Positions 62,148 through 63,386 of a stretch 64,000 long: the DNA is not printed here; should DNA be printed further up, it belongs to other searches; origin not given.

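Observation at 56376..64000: Gram-positive lipid-carrier glycosylation system apparently loading a 3,6-dideoxyhexose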

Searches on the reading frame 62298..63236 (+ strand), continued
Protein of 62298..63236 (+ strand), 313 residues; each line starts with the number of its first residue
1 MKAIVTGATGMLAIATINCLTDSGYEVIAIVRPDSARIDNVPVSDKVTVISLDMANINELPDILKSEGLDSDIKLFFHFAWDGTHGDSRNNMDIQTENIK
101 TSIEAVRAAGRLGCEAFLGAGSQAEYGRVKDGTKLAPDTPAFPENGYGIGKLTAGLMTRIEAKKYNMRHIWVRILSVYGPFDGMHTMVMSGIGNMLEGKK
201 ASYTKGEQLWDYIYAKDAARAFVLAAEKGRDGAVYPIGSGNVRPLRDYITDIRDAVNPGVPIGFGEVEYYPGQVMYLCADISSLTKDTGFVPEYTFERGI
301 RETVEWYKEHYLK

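Call 85: get_annotated_region(hit=H1, flank=9000)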
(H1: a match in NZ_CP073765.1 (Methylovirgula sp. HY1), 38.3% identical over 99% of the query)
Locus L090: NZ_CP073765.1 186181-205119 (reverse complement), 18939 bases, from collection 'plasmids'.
description: Methylovirgula sp. HY1 plasmid pHY1, complete sequence
organism: Methylovirgula sp. HY1 (NCBI taxid 2822761)
taxonomy: Bacteria; Pseudomonadota; Alphaproteobacteria; Hyphomicrobiales; Beijerinckiaceae; Methylovirgula; Methylovirgula sp. HY1
host: -; source: soil; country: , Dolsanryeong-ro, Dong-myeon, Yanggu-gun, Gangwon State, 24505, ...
typing (MOB-suite, as given by PLSDB): non-mobilizable
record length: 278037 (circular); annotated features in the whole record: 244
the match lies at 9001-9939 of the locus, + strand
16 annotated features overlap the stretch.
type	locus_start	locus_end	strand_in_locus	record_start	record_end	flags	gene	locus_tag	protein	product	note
CDS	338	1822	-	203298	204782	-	-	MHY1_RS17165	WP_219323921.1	glycosyltransferase family 4 protein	-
CDS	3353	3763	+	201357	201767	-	tnpA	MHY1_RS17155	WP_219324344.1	IS200/IS605 family transposase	-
CDS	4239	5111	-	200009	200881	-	rfbA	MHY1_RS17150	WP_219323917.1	glucose-1-phosphate thymidylyltransferase RfbA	GO:0019305 - dTDP-rhamnose biosynthetic process [Evidence IEA]; GO:0009243 - O antigen biosynthetic process [Evidence ...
CDS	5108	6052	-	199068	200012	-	rfbD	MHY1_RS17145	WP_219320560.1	dTDP-4-dehydrorhamnose reductase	GO:0019305 - dTDP-rhamnose biosynthetic process [Evidence IEA]; GO:0009243 - O antigen biosynthetic process [Evidence ...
CDS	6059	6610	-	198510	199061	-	rfbC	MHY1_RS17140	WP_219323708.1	dTDP-4-dehydrorhamnose 3,5-epimerase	GO:0019305 - dTDP-rhamnose biosynthetic process [Evidence IEA]; GO:0009243 - O antigen biosynthetic process [Evidence ...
CDS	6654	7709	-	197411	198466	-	rfbB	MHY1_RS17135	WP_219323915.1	dTDP-glucose 4,6-dehydratase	GO:0019305 - dTDP-rhamnose biosynthetic process [Evidence IEA]; GO:0009243 - O antigen biosynthetic process [Evidence ...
CDS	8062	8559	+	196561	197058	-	-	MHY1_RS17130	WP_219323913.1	hypothetical protein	-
CDS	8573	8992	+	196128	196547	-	-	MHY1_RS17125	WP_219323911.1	GtrA family protein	-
CDS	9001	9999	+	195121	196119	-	-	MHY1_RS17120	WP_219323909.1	glycosyltransferase family 2 protein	-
CDS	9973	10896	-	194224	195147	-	-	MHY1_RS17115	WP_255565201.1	transketolase C-terminal domain-containing protein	-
CDS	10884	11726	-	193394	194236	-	-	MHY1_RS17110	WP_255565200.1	transketolase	-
CDS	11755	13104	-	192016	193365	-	rfbH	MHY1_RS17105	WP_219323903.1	lipopolysaccharide biosynthesis protein RfbH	-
CDS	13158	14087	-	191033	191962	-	-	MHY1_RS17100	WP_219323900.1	NAD(P)-dependent oxidoreductase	-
CDS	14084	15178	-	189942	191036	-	rfbG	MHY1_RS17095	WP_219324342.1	CDP-glucose 4,6-dehydratase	GO:0009243 - O antigen biosynthetic process [Evidence IEA]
CDS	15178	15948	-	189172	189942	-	rfbF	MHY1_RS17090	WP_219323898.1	glucose-1-phosphate cytidylyltransferase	GO:0009103 - lipopolysaccharide biosynthetic process [Evidence IEA]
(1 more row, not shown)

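Call 86: get_annotated_region(hit=H25, flank=9000)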
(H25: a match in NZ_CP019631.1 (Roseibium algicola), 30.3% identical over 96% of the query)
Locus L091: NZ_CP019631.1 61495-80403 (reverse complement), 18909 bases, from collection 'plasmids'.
description: Roseibium algicola strain RMAR6-6 plasmid unnamed1, complete sequence
organism: Roseibium algicola (NCBI taxid 2857014)
taxonomy: Bacteria; Pseudomonadota; Alphaproteobacteria; Hyphomicrobiales; Stappiaceae; Roseibium; Roseibium algicola
host: -; source: Rhodosorus marinus,cell culture; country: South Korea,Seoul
typing (MOB-suite, as given by PLSDB): non-mobilizable
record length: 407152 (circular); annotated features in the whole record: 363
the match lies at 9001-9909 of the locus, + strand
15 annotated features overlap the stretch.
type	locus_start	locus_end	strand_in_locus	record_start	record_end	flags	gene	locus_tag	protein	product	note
CDS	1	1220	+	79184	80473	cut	-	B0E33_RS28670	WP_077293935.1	glycosyltransferase family 4 protein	-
CDS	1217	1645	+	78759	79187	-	-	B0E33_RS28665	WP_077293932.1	GtrA family protein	-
CDS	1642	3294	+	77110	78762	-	-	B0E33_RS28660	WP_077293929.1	glycosyltransferase family 39 protein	-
CDS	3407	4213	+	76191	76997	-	rfbF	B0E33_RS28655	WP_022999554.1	glucose-1-phosphate cytidylyltransferase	GO:0009103 - lipopolysaccharide biosynthetic process [Evidence IEA]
CDS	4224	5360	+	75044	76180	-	rfbG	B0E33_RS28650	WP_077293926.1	CDP-glucose 4,6-dehydratase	GO:0009243 - O antigen biosynthetic process [Evidence IEA]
CDS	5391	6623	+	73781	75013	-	-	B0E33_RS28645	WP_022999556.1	DegT/DnrJ/EryC1/StrS family aminotransferase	-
CDS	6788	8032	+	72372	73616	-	-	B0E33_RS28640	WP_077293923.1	class I SAM-dependent methyltransferase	-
CDS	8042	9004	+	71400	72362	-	-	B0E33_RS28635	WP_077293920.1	NAD(P)-dependent oxidoreductase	-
CDS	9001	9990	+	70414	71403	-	-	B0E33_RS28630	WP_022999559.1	glycosyltransferase family 2 protein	-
CDS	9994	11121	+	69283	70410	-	-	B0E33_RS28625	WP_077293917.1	glycosyltransferase family 4 protein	-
CDS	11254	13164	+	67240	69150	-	-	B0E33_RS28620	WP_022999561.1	polysaccharide biosynthesis tyrosine autokinase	-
CDS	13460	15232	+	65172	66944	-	-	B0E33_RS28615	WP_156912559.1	hypothetical protein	-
CDS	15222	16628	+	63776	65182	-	-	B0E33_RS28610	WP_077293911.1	hypothetical protein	-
CDS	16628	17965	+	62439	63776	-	-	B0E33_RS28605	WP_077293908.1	lipopolysaccharide biosynthesis protein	-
CDS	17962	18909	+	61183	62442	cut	-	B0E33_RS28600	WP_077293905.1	O-antigen ligase family protein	-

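Call 87: get_annotated_region(hit=H3, flank=10000)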
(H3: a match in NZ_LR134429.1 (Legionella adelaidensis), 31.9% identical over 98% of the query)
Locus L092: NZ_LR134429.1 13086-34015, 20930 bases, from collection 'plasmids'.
description: Legionella adelaidensis strain NCTC12735 plasmid 20, complete sequence
organism: Legionella adelaidensis (NCBI taxid 45056)
taxonomy: Bacteria; Pseudomonadota; Gammaproteobacteria; Legionellales; Legionellaceae; Legionella; Legionella adelaidensis
host: -; source: environmental,Cooling tower water; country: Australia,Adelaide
typing (MOB-suite, as given by PLSDB): non-mobilizable
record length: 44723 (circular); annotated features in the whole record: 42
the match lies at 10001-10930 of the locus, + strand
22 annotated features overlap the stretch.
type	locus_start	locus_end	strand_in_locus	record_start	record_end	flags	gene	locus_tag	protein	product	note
CDS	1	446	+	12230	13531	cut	-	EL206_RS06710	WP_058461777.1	O-antigen ligase family protein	-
CDS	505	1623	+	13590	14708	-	-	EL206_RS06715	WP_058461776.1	DegT/DnrJ/EryC1/StrS family aminotransferase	-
CDS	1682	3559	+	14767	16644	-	-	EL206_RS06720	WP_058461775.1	nucleoside-diphosphate sugar epimerase/dehydratase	GO:0000271 - polysaccharide biosynthetic process [Evidence IEA]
CDS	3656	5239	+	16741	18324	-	-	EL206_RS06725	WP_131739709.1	hypothetical protein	-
CDS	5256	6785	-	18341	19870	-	-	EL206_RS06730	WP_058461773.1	hypothetical protein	-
CDS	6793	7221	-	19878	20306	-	-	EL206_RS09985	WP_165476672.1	hypothetical protein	-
CDS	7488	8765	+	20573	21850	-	-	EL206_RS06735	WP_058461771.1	class I SAM-dependent methyltransferase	-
CDS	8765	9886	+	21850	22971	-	-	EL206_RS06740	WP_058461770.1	Gfo/Idh/MocA family oxidoreductase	-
CDS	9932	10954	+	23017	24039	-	-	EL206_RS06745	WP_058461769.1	glycosyltransferase family 2 protein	-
CDS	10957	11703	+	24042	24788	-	-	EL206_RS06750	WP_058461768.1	class I SAM-dependent methyltransferase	-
CDS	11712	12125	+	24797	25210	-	-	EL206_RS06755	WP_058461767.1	GtrA family protein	-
CDS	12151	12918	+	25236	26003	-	rfbF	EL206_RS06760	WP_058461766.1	glucose-1-phosphate cytidylyltransferase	GO:0009103 - lipopolysaccharide biosynthetic process [Evidence IEA]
CDS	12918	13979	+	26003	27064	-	rfbG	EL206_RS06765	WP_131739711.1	CDP-glucose 4,6-dehydratase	GO:0009243 - O antigen biosynthetic process [Evidence IEA]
CDS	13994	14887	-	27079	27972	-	galU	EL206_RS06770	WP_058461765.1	UTP--glucose-1-phosphate uridylyltransferase GalU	GO:0009225 - nucleotide-sugar metabolic process [Evidence IEA]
CDS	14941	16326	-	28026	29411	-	-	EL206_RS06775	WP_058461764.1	hypothetical protein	-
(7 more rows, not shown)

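Call 88: get_annotated_region(hit=H9, flank=10000)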
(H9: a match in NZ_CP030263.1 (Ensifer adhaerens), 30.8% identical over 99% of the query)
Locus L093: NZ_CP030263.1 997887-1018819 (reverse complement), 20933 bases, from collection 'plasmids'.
description: Ensifer adhaerens strain Corn53 plasmid AA, complete sequence
organism: Ensifer adhaerens (NCBI taxid 106592)
taxonomy: Bacteria; Pseudomonadota; Alphaproteobacteria; Hyphomicrobiales; Rhizobiaceae; Ensifer; Ensifer adhaerens
host: -; source: Zea mays,whole organism; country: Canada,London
typing (MOB-suite, as given by PLSDB): non-mobilizable; mating-pair formation MPF_T
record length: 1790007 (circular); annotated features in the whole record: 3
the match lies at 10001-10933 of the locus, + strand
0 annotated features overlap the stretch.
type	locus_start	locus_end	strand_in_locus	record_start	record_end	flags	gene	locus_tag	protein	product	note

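Call 89: get_annotated_region(hit=H4, flank=10000)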
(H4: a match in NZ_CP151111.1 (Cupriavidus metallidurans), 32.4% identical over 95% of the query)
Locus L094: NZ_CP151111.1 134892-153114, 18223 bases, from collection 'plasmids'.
description: Cupriavidus metallidurans strain WXY105 plasmid p1, complete sequence
organism: Cupriavidus metallidurans (NCBI taxid 119219)
taxonomy: Bacteria; Pseudomonadota; Betaproteobacteria; Burkholderiales; Burkholderiaceae; Cupriavidus; Cupriavidus metallidurans
host: -; source: -; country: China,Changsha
typing (MOB-suite, as given by PLSDB): mobilizable; replicon rep_cluster_591; relaxase MOBP
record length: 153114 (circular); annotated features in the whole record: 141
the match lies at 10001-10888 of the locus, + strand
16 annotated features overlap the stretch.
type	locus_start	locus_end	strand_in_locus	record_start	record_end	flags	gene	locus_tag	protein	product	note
CDS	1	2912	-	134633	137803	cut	-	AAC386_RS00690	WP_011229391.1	efflux RND transporter permease subunit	-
CDS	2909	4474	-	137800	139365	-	-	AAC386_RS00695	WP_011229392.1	efflux RND transporter periplasmic adaptor subunit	GO:0006810 - transport [Evidence IEA]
CDS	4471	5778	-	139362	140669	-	-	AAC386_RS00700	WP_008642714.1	TolC family protein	GO:0055085 - transmembrane transport [Evidence IEA]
CDS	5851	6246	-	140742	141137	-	-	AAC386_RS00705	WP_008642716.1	copper/silver resistance protein SilD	-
CDS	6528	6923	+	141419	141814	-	-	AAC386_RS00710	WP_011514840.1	hypothetical protein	-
CDS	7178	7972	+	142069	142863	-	-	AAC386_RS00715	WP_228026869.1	class I SAM-dependent methyltransferase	-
CDS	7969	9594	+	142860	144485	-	-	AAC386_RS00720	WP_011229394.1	glycosyltransferase family 39 protein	-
CDS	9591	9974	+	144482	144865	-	-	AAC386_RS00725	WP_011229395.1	GtrA family protein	-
CDS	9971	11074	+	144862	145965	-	-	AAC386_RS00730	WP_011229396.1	glycosyltransferase family 2 protein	-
CDS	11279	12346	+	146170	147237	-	-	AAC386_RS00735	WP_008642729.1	porin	-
CDS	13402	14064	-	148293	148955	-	-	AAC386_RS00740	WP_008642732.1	site-specific integrase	GO:0015074 - DNA integration [Evidence IEA]; GO:0006310 - DNA recombination [Evidence IEA]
CDS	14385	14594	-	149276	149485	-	-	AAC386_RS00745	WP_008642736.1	hypothetical protein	-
CDS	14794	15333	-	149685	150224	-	-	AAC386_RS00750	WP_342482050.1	copper resistance protein CopE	-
CDS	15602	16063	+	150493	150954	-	-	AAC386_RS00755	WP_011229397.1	CzcE family metal-binding protein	-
CDS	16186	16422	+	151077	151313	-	-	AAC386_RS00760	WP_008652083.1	hypothetical protein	-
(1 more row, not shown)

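Call 90: get_annotated_region(hit=H14, flank=10000)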
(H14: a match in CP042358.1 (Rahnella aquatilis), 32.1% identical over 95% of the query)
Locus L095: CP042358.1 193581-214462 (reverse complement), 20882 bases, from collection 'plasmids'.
description: Rahnella aquatilis strain H145 plasmid unnamed1, complete sequence
organism: Rahnella aquatilis (NCBI taxid 34038)
taxonomy: Bacteria; Pseudomonadota; Gammaproteobacteria; Enterobacterales; Yersiniaceae; Rahnella; Rahnella aquatilis
host: -; source: hyacinth,plant,hyacinth bulb, basal plate; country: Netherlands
typing (MOB-suite, as given by PLSDB): non-mobilizable; replicon rep_cluster_1067
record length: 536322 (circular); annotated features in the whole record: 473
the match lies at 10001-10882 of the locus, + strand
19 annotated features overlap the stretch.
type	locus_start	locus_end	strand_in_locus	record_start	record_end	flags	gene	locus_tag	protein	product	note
CDS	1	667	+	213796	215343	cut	-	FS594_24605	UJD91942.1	HAMP domain-containing protein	-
CDS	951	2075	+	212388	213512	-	-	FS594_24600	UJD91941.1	site-specific integrase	-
CDS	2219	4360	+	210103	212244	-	ovoA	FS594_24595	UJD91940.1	5-histidylcysteine sulfoxide synthase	-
CDS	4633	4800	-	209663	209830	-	-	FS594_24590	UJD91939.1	DUF4223 domain-containing protein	-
CDS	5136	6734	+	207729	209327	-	-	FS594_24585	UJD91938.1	tannase/feruloyl esterase family alpha/beta hydrolase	-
CDS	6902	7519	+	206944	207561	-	-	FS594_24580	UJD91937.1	TetR family transcriptional regulator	-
CDS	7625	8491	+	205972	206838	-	-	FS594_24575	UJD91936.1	helix-turn-helix domain-containing protein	-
CDS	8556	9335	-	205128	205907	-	-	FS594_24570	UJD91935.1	(S)-acetoin forming diacetyl reductase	-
CDS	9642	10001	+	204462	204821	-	-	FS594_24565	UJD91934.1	GtrA family protein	-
CDS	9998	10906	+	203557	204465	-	-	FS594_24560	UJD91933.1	glycosyltransferase family 2 protein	-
CDS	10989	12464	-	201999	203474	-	-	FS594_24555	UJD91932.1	hypothetical protein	-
CDS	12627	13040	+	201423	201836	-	-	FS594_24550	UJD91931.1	hypothetical protein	-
CDS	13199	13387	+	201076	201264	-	-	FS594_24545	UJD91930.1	hypothetical protein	-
CDS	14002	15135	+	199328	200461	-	ompC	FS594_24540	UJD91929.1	porin OmpC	-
CDS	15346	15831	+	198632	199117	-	-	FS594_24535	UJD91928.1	Rrf2 family transcriptional regulator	-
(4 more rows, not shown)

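Call 92: get_annotated_region(hit=H2, flank=10000)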
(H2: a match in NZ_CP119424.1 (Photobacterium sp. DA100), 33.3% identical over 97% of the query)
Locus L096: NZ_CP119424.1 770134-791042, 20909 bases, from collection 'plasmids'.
description: Photobacterium sp. DA100 plasmid pDA100, complete sequence
organism: Photobacterium sp. DA100 (NCBI taxid 3027472)
taxonomy: Bacteria; Pseudomonadota; Gammaproteobacteria; Vibrionales; Vibrionaceae; Photobacterium; Photobacterium sp. DA100
host: -; source: -; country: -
typing (MOB-suite, as given by PLSDB): non-mobilizable
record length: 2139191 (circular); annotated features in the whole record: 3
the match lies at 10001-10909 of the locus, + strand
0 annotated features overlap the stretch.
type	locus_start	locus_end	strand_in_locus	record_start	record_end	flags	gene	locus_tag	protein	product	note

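Call 93: get_annotated_region(hit=H16, flank=10000)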
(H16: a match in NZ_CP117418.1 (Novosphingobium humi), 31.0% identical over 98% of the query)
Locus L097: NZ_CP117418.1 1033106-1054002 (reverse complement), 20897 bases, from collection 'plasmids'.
description: Novosphingobium humi strain KACC 19094 plasmid unnamed1, complete sequence
organism: Novosphingobium humi (NCBI taxid 2282397)
taxonomy: Bacteria; Pseudomonadota; Alphaproteobacteria; Sphingomonadales; Sphingomonadaceae; Novosphingobium; Novosphingobium humi
host: -; source: Single cell,Soil from military shooting range; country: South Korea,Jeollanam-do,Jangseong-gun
typing (MOB-suite, as given by PLSDB): non-mobilizable; mating-pair formation MPF_F
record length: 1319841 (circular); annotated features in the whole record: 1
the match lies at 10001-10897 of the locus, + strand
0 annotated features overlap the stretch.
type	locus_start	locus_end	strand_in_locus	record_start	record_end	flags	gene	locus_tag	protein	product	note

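Call 94: get_annotated_region(hit=H20, flank=10000)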
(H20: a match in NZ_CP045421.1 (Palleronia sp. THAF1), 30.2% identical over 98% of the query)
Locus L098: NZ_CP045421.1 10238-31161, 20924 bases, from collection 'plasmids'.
description: Palleronia sp. THAF1 plasmid pTHAF1_a, complete sequence
organism: Palleronia sp. THAF1 (NCBI taxid 2587842)
taxonomy: Bacteria; Pseudomonadota; Alphaproteobacteria; Rhodobacterales; Roseobacteraceae; Palleronia; Palleronia sp. THAF1
host: -; source: pure culture,Surface of a polyethylene microplastic particle present in tank 6 of a marine aquarium ...; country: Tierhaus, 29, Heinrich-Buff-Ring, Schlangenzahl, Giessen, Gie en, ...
typing (MOB-suite, as given by PLSDB): non-mobilizable
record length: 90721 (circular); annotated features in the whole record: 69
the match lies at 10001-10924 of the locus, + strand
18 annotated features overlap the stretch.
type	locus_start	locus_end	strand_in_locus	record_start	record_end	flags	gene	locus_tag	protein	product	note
CDS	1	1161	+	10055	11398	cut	-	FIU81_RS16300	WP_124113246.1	AAA family ATPase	-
CDS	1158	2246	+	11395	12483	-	-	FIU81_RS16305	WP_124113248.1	ParB N-terminal domain-containing protein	-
CDS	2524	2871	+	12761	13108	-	-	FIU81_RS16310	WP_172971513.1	GtrA family protein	GO:0000271 - polysaccharide biosynthetic process [Evidence IEA]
CDS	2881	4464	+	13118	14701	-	-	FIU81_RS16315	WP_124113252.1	hypothetical protein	-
CDS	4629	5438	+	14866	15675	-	rfbF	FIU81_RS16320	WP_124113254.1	glucose-1-phosphate cytidylyltransferase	GO:0009103 - lipopolysaccharide biosynthetic process [Evidence IEA]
CDS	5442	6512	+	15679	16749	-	rfbG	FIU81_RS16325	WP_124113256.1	CDP-glucose 4,6-dehydratase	GO:0009243 - O antigen biosynthetic process [Evidence IEA]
CDS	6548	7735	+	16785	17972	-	-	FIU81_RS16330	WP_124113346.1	aminotransferase class I/II-fold pyridoxal phosphate-dependent enzyme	GO:0009058 - biosynthetic process [Evidence IEA]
CDS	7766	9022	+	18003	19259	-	-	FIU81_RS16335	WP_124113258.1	class I SAM-dependent methyltransferase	-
CDS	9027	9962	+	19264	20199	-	-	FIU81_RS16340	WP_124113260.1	NAD(P)-dependent oxidoreductase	-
CDS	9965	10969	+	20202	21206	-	-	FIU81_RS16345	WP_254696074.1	glycosyltransferase family 2 protein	-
CDS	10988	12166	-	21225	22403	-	-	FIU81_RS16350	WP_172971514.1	glycosyltransferase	-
CDS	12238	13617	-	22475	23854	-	-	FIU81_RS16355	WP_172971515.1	hypothetical protein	-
CDS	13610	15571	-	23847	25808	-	-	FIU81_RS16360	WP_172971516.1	tyrosine-protein kinase family protein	-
CDS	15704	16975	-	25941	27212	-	-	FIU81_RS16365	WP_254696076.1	O-antigen ligase family protein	GO:0009103 - lipopolysaccharide biosynthetic process [Evidence IEA]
CDS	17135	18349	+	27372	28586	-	-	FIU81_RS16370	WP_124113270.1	glycosyltransferase family 4 protein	-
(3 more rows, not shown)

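Call 95: get_annotated_region(hit=H24, flank=10000)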
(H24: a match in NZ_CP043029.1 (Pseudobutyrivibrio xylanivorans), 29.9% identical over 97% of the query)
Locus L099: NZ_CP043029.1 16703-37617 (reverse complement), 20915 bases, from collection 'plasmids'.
description: Pseudobutyrivibrio xylanivorans strain MA3014 plasmid pNP95, complete sequence
organism: Pseudobutyrivibrio xylanivorans (NCBI taxid 185007)
taxonomy: Bacteria; Bacillota; Clostridia; Lachnospirales; Lachnospiraceae; Pseudobutyrivibrio; Pseudobutyrivibrio xylanivorans
host: -; source: Bovine,rumen; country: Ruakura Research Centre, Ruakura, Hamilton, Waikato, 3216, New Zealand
typing (MOB-suite, as given by PLSDB): non-mobilizable
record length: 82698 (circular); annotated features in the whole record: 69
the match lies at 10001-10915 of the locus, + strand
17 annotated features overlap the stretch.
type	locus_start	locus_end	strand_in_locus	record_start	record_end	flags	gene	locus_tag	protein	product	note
CDS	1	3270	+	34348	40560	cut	-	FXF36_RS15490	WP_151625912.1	phosphodiester glycosidase family protein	-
CDS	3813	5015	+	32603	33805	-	-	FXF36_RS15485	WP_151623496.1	IS110 family transposase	-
CDS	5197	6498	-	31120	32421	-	-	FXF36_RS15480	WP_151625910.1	glycosyltransferase 61 family protein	-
CDS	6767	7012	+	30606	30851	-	-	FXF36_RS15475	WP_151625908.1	acyltransferase family protein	-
CDS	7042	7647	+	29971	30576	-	-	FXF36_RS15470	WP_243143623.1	acyltransferase family protein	-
CDS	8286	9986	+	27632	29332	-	-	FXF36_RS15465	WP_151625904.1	DUF6056 family protein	-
CDS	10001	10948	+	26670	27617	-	-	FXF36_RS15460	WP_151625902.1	glycosyltransferase family 2 protein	-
CDS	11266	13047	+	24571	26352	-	-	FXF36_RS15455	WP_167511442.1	CotH kinase family protein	-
CDS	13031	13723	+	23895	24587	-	-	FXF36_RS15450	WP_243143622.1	polyphosphate polymerase domain-containing protein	-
CDS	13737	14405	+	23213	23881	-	-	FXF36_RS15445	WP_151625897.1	DUF4956 domain-containing protein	-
CDS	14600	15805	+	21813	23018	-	-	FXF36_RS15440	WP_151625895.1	glycosyltransferase family 4 protein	-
CDS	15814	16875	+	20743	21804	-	-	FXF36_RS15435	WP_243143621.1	acyltransferase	-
CDS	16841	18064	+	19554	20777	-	-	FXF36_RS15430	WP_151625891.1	hypothetical protein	-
CDS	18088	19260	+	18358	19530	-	-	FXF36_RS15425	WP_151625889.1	radical SAM protein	-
CDS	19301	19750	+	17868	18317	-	-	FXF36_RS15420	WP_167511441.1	polysaccharide pyruvyl transferase family protein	-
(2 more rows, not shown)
